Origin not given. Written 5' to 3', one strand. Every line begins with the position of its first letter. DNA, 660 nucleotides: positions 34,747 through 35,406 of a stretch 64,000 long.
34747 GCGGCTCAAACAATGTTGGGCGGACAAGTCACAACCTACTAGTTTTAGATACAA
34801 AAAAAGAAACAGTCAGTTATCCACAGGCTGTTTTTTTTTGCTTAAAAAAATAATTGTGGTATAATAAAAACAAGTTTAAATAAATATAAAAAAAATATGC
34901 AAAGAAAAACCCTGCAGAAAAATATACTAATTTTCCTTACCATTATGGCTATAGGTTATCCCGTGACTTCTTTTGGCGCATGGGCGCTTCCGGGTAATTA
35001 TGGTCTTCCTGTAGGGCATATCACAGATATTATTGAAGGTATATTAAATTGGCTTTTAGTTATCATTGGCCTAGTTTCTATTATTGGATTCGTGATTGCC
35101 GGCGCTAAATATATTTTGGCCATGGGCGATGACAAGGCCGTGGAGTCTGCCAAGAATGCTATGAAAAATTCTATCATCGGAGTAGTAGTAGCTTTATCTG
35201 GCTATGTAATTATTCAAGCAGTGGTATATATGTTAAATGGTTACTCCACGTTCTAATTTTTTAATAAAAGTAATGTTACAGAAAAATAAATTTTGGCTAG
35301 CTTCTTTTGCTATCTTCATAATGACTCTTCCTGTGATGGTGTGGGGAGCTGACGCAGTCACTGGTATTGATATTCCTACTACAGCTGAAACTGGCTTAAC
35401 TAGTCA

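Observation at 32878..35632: Tandem array of five paralogous pilin-like two-TM proteins without any adjacent secretion machinery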

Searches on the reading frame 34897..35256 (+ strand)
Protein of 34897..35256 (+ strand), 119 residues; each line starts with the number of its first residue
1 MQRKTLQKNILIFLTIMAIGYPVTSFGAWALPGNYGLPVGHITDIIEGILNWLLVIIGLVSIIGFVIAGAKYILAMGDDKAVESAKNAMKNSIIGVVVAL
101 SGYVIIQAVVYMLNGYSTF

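Call 3: search_protein_families(library=pfam, proteins=[window:34897-35256:+], max_evalue=1)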
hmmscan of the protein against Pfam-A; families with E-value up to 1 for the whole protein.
window:34897-35256:+ (119 aa): 6 families
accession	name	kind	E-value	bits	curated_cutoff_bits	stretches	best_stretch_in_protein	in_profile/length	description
PF18895.5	T4SS_pilin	-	3.2e-11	43.6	26.6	1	41-107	4-69/71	Type IV secretion system pilin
PF02322.20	Cyt_bd_oxida_II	-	0.0013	18.5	35.6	1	36-108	138-210/302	Cytochrome bd terminal oxidase subunit II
PF07331.16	TctB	-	0.039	14.6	29.1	1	48-107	74-129/137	Tripartite tricarboxylate transporter TctB family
PF16013.10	DUF4781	-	0.14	11.4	27.9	1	47-114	157-223/310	Domain of unknown function (DUF4781)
PF20685.2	GCP5-Mod21_C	-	0.22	12.3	27.4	1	103-119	5-21/69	Gamma-Tubulin ring complex non-core subunit mod21, C-terminal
PF12911.12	OppC_N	-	0.79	10.1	23.9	0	52-70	21-39/53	N-terminal TM domain of oligopeptide transport permease C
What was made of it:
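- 34897..35256 (+): g4: class s short pilin. PF18895 at 43.6 bits (call 3).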

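Call 4: search_protein_families(library=ncbifam, proteins=[window:34897-35256:+], max_evalue=1)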
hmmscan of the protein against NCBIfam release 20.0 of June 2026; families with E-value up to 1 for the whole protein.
window:34897-35256:+ (119 aa): 2 families
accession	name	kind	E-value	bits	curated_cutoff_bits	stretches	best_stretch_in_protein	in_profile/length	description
NF045849.1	ICE_MMCAP2_0565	equivalog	4e-08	32.8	40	1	42-110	9-77/80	Mbov_0395 family pilin-like conjugal transfer protein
NF004285.1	PRK05696.1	equivalog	0.26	11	179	1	53-106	20-73/171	flagellar basal body-associated protein FliL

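Call 18: find_homologous_proteins(query=window:34897-35256:+, max_evalue=0.001)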
Query window:34897-35256:+ (119 aa): 1 proteins with E <= 0.001 among 85 candidates.
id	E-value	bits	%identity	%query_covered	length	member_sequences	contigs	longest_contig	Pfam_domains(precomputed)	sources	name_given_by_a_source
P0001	9.6e-68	243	100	100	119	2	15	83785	PF18895.6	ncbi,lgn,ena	-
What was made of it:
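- Tried and rejected: A single-sequence homologue search with g4 returned only itself (call 18).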

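Call 19: list_cluster_members(proteins=[window:34897-35256:+, window:34426-34788:+, window:33523-34278:+, window:31461-32873:+, window:35709-36761:-, window:52652-56092:+, window:1233-2111:+])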
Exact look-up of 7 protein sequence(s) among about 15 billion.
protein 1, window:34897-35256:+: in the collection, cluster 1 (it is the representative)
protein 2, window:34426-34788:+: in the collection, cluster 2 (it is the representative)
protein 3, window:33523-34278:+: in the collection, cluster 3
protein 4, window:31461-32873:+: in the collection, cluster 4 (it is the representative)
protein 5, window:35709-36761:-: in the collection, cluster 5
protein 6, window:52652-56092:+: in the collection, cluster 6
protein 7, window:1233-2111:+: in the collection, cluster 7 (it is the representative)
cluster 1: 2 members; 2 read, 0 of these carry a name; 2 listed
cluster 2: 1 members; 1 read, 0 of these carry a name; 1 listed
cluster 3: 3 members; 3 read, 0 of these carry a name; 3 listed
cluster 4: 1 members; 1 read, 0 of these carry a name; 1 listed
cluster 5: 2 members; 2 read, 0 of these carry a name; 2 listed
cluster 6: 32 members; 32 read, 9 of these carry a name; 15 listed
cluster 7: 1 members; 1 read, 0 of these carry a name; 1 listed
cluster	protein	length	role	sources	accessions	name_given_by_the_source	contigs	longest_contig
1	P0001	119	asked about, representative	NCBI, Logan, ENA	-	-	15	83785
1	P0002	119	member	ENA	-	-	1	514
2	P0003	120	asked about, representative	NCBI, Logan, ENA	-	-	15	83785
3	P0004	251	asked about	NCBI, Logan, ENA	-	-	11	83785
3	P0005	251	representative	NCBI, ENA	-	-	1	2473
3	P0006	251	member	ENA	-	-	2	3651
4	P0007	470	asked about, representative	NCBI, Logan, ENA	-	-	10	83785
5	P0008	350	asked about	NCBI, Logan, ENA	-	-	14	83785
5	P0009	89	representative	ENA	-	-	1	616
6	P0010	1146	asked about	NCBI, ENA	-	-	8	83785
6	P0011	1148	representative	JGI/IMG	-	DNA-directed RNA polymerase subunit beta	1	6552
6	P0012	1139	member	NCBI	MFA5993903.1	MAG: DNA-directed RNA polymerase subunit beta [Parcubacteria group bacterium]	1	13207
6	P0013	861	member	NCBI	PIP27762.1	MAG: DNA-directed RNA polymerase subunit beta, partial [Candidatus Moranbacteria ...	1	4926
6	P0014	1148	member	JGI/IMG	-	DNA-directed RNA polymerase subunit beta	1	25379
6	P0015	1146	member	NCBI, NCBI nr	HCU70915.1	MAG TPA: DNA-directed RNA polymerase subunit beta [Candidatus Moranbacteria bacterium] | DNA-directed RNA polymerase subunit beta [Candidatus Moranbacteria bacterium]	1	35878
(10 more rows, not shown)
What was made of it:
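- Lineage: the RpoB 90% cluster consists of Moranbacteria/Parcubacteria MAGs (call 19).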

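Call 24: find_related_loci(query=A3, collection=genome_contigs, flank=10000)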
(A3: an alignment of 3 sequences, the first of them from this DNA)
Query A3 (119 aa) in genome_contigs; peptide patterns used: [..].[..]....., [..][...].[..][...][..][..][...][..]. (x = any residue, [..] = any of these).
132 stretches matched a pattern; 7 encode a relative of the query (tblastn E <= 1e-3); 7 distinct loci.
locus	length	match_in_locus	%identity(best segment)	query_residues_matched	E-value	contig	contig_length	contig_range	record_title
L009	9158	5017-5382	43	3-119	5e-29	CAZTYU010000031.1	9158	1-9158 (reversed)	MAG TPA_asm: uncultured Bdellovibrionales bacterium isolate SRP342105_co1_290 genome assembly, contig: NODE_10491_length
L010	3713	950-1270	50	14-118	6e-28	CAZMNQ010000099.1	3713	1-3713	MAG TPA_asm: uncultured Bdellovibrionales bacterium isolate SRP118108_co4_325 genome assembly, contig: NODE_33038_length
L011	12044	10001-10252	57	36-119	4e-25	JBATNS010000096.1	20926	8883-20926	MAG: Candidatus Moraniibacteriota bacterium isolate MFD10518_ilm_asm_bin9 k127_26896, whole genome shotgun sequence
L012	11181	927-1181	48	30-114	5e-23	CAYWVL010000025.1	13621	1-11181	MAG TPA_asm: uncultured Bdellovibrionales bacterium isolate SRP170004_co1_593 genome assembly, contig: NODE_7162_length_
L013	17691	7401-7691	52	28-119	2e-22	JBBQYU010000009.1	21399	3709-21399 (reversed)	MAG: Candidatus Moraniibacteriota bacterium isolate Co_metawrap_2179 Cmw_2179_k141_12632436_length_21399_cov_9.0000, who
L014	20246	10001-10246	54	37-118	1e-21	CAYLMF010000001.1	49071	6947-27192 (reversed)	MAG TPA_asm: uncultured Bdellovibrionales bacterium isolate SRP286056_co1_478 genome assembly, contig: NODE_697_length_4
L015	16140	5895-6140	54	37-118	4e-21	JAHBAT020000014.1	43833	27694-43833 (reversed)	MAG: Candidatus Moraniibacteriota bacterium isolate AQU-10 c_000000030217, whole genome shotgun sequence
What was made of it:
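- Related loci come from Moraniibacteriota MAGs (call 24).
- Tried and rejected: It was redone with g3-g5 (call 24).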

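Call 27: search_protein_families(library=pfam, proteins=[L009:977-3532:+, L011:6865-9417:+, L011:4526-6790:+, L013:4947-6797:-, L012:3724-5433:+, L009:6486-8537:+, L015:3422-4909:+, L014:10740-11861:+, L013:10087-11319:-, L014:12423-13838:-], max_evalue=0.001)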
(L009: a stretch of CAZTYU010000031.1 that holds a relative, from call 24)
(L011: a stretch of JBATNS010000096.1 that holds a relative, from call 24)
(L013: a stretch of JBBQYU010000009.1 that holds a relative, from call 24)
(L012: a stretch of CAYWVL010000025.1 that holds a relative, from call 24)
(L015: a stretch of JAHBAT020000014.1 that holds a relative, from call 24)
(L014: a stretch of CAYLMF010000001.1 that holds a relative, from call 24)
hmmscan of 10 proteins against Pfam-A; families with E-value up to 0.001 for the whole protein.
L009:977-3532:+ (851 aa): 13 families
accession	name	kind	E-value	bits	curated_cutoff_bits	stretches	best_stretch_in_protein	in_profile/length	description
PF00515.34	TPR_1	-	2.3e-12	46.6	27.8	1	683-716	1-34/34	Tetratricopeptide repeat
PF13431.12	TPR_17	-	1e-11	44.5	24.4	0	671-703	1-33/34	Tetratricopeptide repeat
PF07719.23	TPR_2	-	1.3e-11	44.1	27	1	683-716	1-34/34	Tetratricopeptide repeat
PF13414.12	TPR_11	-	9.7e-10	38.4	26.8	0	698-729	9-40/42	TPR repeat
PF23914.1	TPR_CcmH_CycH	-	2.8e-09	37.4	42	1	689-788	56-155/158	Cytochrome c-type biogenesis protein H TPR domain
PF13181.12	TPR_8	-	7.5e-09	35.5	25.7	0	685-716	3-34/34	Tetratricopeptide repeat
PF13428.12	TPR_14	-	9e-08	32.5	23.5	0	756-789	3-36/44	Tetratricopeptide repeat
PF14559.12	TPR_19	-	1.2e-07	32.4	25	0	733-789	4-60/68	Tetratricopeptide repeat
PF13176.12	TPR_7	-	1.4e-07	31.5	27.9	0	685-714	1-30/36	Tetratricopeptide repeat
PF13432.12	TPR_16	-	1.5e-06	28.9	32.7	0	666-715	14-63/65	Tetratricopeptide repeat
PF24575.1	TPR_Slam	-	3.8e-05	24.5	35.2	0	733-774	60-101/104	Surface lipoprotein assembly modifier, N-terminal TPR repeats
PF13174.12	TPR_6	-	0.00012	22.9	26.3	0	755-782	1-28/33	Tetratricopeptide repeat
PF13371.12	TPR_9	-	0.00072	20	35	0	692-730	4-42/73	Tetratricopeptide repeat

L011:6865-9417:+ (850 aa): 12 families
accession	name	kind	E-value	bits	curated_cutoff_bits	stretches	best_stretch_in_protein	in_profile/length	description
PF00515.34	TPR_1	-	6.6e-13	48.3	27.8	1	682-715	1-34/34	Tetratricopeptide repeat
PF13431.12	TPR_17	-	8.8e-13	47.9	24.4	0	670-702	1-33/34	Tetratricopeptide repeat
PF13414.12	TPR_11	-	1.6e-10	40.9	26.8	0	697-728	9-40/42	TPR repeat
PF07719.23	TPR_2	-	4e-10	39.5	27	1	682-715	1-34/34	Tetratricopeptide repeat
PF23914.1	TPR_CcmH_CycH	-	6.3e-10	39.6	42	1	688-788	56-156/158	Cytochrome c-type biogenesis protein H TPR domain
PF13432.12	TPR_16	-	3.6e-07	30.9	32.7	0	666-714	15-63/65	Tetratricopeptide repeat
PF14559.12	TPR_19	-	5.1e-07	30.4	25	0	731-788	3-60/68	Tetratricopeptide repeat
PF13181.12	TPR_8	-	6.1e-07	29.5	25.7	0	684-715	3-34/34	Tetratricopeptide repeat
PF13428.12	TPR_14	-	6.8e-07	29.8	23.5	0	755-788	3-36/44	Tetratricopeptide repeat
PF13176.12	TPR_7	-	9.4e-07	28.9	27.9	0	720-748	3-28/36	Tetratricopeptide repeat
PF13174.12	TPR_6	-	3.1e-05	24.8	26.3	0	684-713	2-31/33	Tetratricopeptide repeat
PF24575.1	TPR_Slam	-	9.8e-05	23.2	35.2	0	678-731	43-97/104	Surface lipoprotein assembly modifier, N-terminal TPR repeats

L011:4526-6790:+ (754 aa): 1 family
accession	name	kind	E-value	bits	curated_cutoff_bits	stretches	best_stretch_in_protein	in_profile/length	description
PF04464.20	Glyphos_transf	-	5.2e-15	55.7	22.1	1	158-288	156-292/367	CDP-Glycerol:Poly(glycerophosphate) glycerophosphotransferase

L013:4947-6797:- (616 aa): 1 family
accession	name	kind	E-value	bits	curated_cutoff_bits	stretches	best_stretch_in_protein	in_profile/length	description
PF13231.12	PMT_2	-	3.7e-12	47.2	26.1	1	108-251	24-157/160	Dolichyl-phosphate-mannose-protein mannosyltransferase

L012:3724-5433:+ (569 aa): 0 families

L009:6486-8537:+ (683 aa): 1 family
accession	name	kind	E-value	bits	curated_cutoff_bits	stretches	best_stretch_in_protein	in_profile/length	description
PF18895.5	T4SS_pilin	-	9.3e-18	64.5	26.6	2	613-677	5-69/71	Type IV secretion system pilin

L015:3422-4909:+ (495 aa): 2 families
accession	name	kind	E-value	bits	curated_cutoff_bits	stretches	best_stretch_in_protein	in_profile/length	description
PF18896.5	SLT_3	-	1.8e-05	25.5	27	1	374-484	8-88/89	Lysozyme like domain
PF18895.5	T4SS_pilin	-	2.4e-05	24.7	26.6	1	227-287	11-70/71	Type IV secretion system pilin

L014:10740-11861:+ (373 aa): 1 family
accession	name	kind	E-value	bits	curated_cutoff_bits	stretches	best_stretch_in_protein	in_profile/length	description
PF18895.5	T4SS_pilin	-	3e-21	75.7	26.6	2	298-364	4-69/71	Type IV secretion system pilin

L013:10087-11319:- (410 aa): 1 family
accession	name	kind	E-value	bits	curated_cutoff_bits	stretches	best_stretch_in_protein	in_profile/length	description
PF01145.31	Band_7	-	2.6e-09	37.8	23.6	1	102-321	8-174/176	SPFH domain / Band 7 family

L014:12423-13838:- (471 aa): 0 families
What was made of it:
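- Tried and rejected: The large ORFs next to the arrays in the GTDB loci are TPR proteins and glycosyltransferases, not VirB4 (call 27).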

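Call 31: search_protein_representatives(alignment_id=A2)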
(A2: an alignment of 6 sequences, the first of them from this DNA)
Query: 6 sequences, 78 profile positions. Proteins with E-value up to 0.001 (for the whole library): 55788; up to 1e-10: 5115; up to 1e-30: 248. The best 150 are listed.
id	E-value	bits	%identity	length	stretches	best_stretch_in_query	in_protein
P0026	6.3e-78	272.8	-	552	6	3-74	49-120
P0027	2.7e-73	258.0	-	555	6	6-77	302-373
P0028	6.3e-52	189.5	-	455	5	4-73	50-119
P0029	7.7e-52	189.2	-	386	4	12-75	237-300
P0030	1.5e-50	185.1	-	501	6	10-74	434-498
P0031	1.3e-48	178.9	-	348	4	4-75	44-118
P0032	1.7e-48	178.5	-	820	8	10-74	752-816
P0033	4.5e-48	177.2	-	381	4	9-71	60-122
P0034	5.1e-46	170.6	-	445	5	4-75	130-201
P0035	5.8e-46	170.4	-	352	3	6-76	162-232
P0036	6.9e-45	167.0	-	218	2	5-77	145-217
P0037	4.3e-44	164.4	-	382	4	5-72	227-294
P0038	5.0e-43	161.0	-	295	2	1-77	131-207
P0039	6.8e-43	160.6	-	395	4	13-74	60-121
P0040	9.8e-43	160.0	-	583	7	12-74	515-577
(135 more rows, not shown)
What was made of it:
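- A full HMMER search found 55,788 relatives, many with several modules (call 31).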

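Call 33: find_homologous_proteins(query=A2, max_evalue=0.00001)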
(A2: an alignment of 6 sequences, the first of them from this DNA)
Query A2 (6 sequences) (119 aa, profile of the alignment): 368 proteins with E <= 0.00001 among 6968 candidates; the best 120 are listed.
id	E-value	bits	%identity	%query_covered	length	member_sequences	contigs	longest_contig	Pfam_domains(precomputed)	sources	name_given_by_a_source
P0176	7.7e-44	165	35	66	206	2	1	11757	PF18895.6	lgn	-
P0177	4.0e-43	163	38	58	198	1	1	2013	PF18895.6,PF19607.5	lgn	-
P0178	2.1e-42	161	45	58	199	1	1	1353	PF18895.6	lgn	-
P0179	2.5e-42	160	31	76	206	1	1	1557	PF18895.6,PF04956.19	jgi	jgi:cytochrome bd-type quinol oxidase subunit 2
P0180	3.1e-42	160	41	57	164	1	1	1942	PF18895.6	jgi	jgi:hypothetical protein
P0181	5.8e-42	159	42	56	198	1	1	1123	PF18895.6,PF04956.19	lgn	-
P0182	6.0e-42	159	39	58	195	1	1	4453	PF18895.6,PF04956.19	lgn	-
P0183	2.5e-41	157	28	80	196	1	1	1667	PF18895.6,PF04956.19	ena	-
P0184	5.2e-41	156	35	55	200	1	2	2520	PF07843.17,PF18895.6,PF04956.19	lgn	-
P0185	9.0e-41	155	32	78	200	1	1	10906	PF18895.6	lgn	-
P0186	1.4e-40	155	33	91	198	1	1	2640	PF18895.6,PF04956.19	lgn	-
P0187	3.7e-40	153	33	91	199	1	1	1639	PF18895.6,PF04956.19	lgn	-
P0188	6.8e-40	153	40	63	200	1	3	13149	PF18895.6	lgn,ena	-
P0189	1.2e-39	152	40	70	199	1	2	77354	PF18895.6,PF04956.19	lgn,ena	-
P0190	1.2e-39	152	29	66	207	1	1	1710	PF18895.6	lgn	-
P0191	1.7e-39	151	38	58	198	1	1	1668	PF18895.6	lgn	-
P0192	2.0e-39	151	37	57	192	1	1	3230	PF04290.19,PF18895.6,PF04956.19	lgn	-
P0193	2.4e-39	151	37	57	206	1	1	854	PF18895.6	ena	-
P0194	2.5e-39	151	36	47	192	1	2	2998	PF18895.6,PF19607.5,PF04956.19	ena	-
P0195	2.8e-39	151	35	61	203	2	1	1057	PF18895.6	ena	-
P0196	3.6e-39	150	42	61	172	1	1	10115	PF18895.6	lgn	-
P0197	7.8e-39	149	39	61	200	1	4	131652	PF18895.6,PF04956.19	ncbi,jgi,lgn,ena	jgi:hypothetical protein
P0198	1.3e-38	149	35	62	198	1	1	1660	PF18895.6,PF04956.19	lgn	-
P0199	4.6e-38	147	32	88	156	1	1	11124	PF18895.6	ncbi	-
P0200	5.3e-38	147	39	61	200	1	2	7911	PF18895.6,PF04956.19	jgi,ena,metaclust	metaclust:\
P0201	5.7e-38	146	36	62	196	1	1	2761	PF18895.6,PF04956.19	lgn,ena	-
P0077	8.4e-38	146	35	57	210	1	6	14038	PF18895.6,PF04956.19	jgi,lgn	-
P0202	8.7e-38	146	41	64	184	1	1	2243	PF18895.6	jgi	jgi:hypothetical protein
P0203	1.7e-37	145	32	89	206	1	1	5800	PF18895.6,PF04956.19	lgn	-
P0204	1.8e-37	145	38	64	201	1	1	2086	PF18895.6,PF04956.19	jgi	jgi:type IV secretory pathway VirB2 component (pilin)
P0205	2.1e-37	145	46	40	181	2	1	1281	PF18895.6,PF04956.19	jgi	jgi:TRAP-type C4-dicarboxylate transport system permease small subunit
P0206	3.2e-37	144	43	45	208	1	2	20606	PF18895.6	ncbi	ncbi:hypothetical protein ACFL2R_01935 [Patescibacteria group bacterium]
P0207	4.9e-37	143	39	55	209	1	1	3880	PF18895.6,PF18303.8,PF04956.19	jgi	jgi:hypothetical protein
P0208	7.5e-37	143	41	51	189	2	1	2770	PF18895.6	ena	-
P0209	7.7e-37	143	33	58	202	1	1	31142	PF18895.6,PF04956.19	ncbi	-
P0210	7.9e-37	143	37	36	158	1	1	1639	PF18895.6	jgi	jgi:hypothetical protein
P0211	8.9e-37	143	39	61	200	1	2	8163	PF18895.6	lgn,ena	-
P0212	9.4e-37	143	35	60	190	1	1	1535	PF18895.6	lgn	-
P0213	1.6e-36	142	32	78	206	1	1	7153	PF18895.6,PF18303.8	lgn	-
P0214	1.8e-36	142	45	55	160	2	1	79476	PF18895.6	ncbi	-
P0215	1.9e-36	142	35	55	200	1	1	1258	PF18895.6,PF04956.19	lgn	-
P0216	2.2e-36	141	39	47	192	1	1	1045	PF18895.6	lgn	-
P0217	2.6e-36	141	33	50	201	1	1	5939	PF18895.6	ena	-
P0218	2.6e-36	141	38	62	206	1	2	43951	PF18895.6,PF04956.19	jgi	jgi:hypothetical protein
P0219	2.8e-36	141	37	60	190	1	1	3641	PF18895.6,PF04956.19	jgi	jgi:hypothetical protein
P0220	2.9e-36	141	34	61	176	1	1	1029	PF18895.6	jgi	jgi:hypothetical protein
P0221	3.1e-36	141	35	61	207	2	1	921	PF18895.6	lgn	-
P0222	4.7e-36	140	35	55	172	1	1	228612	PF18895.6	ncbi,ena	-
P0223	5.8e-36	140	35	89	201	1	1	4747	PF18895.6,PF19607.5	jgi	jgi:hypothetical protein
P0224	1.5e-35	139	35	41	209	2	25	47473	PF18895.6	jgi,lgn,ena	-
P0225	1.7e-35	138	36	55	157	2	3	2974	PF18895.6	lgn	-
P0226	2.1e-35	138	34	91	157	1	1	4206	PF18895.6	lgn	-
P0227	2.2e-35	138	34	62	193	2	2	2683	PF18895.6,PF04956.19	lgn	-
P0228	4.0e-35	137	36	45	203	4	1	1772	PF18895.6,PF04956.19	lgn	-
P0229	4.2e-35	137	46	47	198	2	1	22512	PF18895.6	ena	-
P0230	4.3e-35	137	32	57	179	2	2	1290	PF18895.6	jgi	-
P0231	4.6e-35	137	45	49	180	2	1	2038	PF18895.6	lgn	-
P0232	1.1e-34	136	33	66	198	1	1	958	PF18895.6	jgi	jgi:hypothetical protein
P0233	1.2e-34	136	42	55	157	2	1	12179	PF18895.6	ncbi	-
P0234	1.3e-34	136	36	94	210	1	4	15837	PF18895.6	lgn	-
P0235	1.4e-34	136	35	55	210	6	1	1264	PF18895.6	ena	-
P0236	1.4e-34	136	34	79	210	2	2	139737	PF18895.6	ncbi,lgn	-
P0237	1.6e-34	135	34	62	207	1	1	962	PF18895.6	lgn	-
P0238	2.2e-34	135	38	62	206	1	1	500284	PF18895.6,PF04956.19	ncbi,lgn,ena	-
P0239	2.3e-34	135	40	59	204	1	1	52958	PF18895.6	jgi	-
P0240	2.4e-34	135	40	59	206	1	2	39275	PF18895.6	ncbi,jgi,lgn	jgi:hypothetical protein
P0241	2.5e-34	135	31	90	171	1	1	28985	PF18895.6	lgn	-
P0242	3.1e-34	134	39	58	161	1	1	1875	PF18895.6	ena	-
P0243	4.4e-34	134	41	57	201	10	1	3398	PF18895.6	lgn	-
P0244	4.5e-34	134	43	49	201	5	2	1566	PF18895.6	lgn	-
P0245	4.7e-34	134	34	57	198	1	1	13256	PF18895.6,PF18303.8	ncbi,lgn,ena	-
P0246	5.1e-34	134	43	49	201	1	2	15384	PF18895.6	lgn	-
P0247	6.1e-34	134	33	58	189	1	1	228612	PF18895.6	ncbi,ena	-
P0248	6.3e-34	133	40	55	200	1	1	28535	PF18895.6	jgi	jgi:hypothetical protein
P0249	6.8e-34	133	31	57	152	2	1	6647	PF18895.6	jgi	jgi:glucose uptake protein GlcU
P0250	7.5e-34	133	35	62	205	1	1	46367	PF18895.6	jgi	jgi:hypothetical protein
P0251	8.2e-34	133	33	58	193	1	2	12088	PF18895.6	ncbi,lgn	-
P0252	9.6e-34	133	43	49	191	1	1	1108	PF18895.6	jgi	jgi:hypothetical protein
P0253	1.1e-33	133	43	49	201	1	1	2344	PF18895.6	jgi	-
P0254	1.4e-33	132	35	69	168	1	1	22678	PF18895.6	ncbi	-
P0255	1.8e-33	132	37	59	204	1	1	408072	PF18895.6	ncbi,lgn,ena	-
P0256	1.8e-33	132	33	58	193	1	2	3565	PF18895.6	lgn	-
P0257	1.8e-33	132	33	58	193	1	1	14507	PF18895.6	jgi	jgi:TRAP-type C4-dicarboxylate transport system permease small subunit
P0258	2.1e-33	132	37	53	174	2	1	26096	PF18895.6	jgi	jgi:hypothetical protein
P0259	2.2e-33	132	41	51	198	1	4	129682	PF18895.6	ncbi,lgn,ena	-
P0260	2.7e-33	131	31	46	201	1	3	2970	PF18895.6,PF18303.8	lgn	-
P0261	4.0e-33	131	38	53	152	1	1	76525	PF18895.6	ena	-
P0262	4.6e-33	131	36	46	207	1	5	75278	PF18895.6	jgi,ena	jgi:hypothetical protein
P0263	4.7e-33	131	42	55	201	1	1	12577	PF18895.6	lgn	-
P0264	6.1e-33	130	36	46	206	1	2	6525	PF18895.6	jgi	jgi:hypothetical protein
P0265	7.1e-33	130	38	58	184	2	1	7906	PF18895.6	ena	-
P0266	7.9e-33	130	31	62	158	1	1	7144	PF18895.6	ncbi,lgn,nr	ncbi:MAG: hypothetical protein PHE55_18410 [Methylococcaceae bacterium]|nr:hypothetical protein [Met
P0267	1.1e-32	129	36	51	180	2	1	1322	PF18895.6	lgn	-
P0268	1.9e-32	129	41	63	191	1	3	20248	PF18895.6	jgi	-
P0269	2.2e-32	129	44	51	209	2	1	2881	PF18895.6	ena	-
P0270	2.2e-32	129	35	57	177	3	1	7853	PF18895.6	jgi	jgi:hypothetical protein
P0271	2.2e-32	129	36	61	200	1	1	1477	PF18895.6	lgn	-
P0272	2.5e-32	128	41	45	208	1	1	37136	PF18895.6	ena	-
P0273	2.8e-32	128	44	51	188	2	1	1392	PF18895.6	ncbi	-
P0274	2.8e-32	128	39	58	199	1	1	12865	PF18895.6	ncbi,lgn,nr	ncbi:MAG: hypothetical protein KBD27_02780 [Candidatus Moranbacteria bacterium]|nr:hypothetical prot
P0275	3.0e-32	128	40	57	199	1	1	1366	PF18895.6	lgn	-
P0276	4.4e-32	128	31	92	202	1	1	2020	PF18895.6,PF18303.8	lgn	-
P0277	4.5e-32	128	42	58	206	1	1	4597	PF18895.6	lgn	-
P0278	4.7e-32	127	29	70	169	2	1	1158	PF18895.6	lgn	-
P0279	5.1e-32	127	38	58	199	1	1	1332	PF18895.6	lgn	-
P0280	5.2e-32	127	35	58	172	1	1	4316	PF18895.6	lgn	-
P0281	5.7e-32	127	33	82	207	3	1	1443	PF18895.6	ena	-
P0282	5.9e-32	127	40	56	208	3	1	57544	PF18895.6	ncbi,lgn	ncbi:MAG: pilin [Candidatus Moraniibacteriota bacterium]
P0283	6.1e-32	127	44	51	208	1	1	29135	PF18895.6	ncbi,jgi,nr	ncbi:MAG: hypothetical protein RBS77_02395 [Candidatus Moranbacteria bacterium]|jgi:hypothetical pro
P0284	7.4e-32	127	37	45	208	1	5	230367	PF18895.6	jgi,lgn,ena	-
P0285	9.2e-32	127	41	58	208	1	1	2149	PF18895.6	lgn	-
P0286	9.8e-32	126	43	39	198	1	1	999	PF18895.6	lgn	-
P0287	1.0e-31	126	35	50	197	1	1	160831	PF18895.6,PF04956.19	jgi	jgi:hypothetical protein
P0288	1.0e-31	126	35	58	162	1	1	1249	PF18895.6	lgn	-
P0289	1.1e-31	126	28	60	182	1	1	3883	PF18895.6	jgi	jgi:hypothetical protein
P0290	1.9e-31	125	36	59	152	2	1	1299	PF18895.6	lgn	-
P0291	2.6e-31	125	43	58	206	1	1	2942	PF01757.29,PF18895.6,PF04956.19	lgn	-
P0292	3.8e-31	125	44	52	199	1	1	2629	PF18895.6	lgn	-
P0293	7.4e-31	124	38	51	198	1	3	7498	PF18895.6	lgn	-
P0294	1.1e-30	123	33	91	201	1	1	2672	PF18895.6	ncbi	-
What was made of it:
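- Tried and rejected: Profile searches were needed (calls 31, 33).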
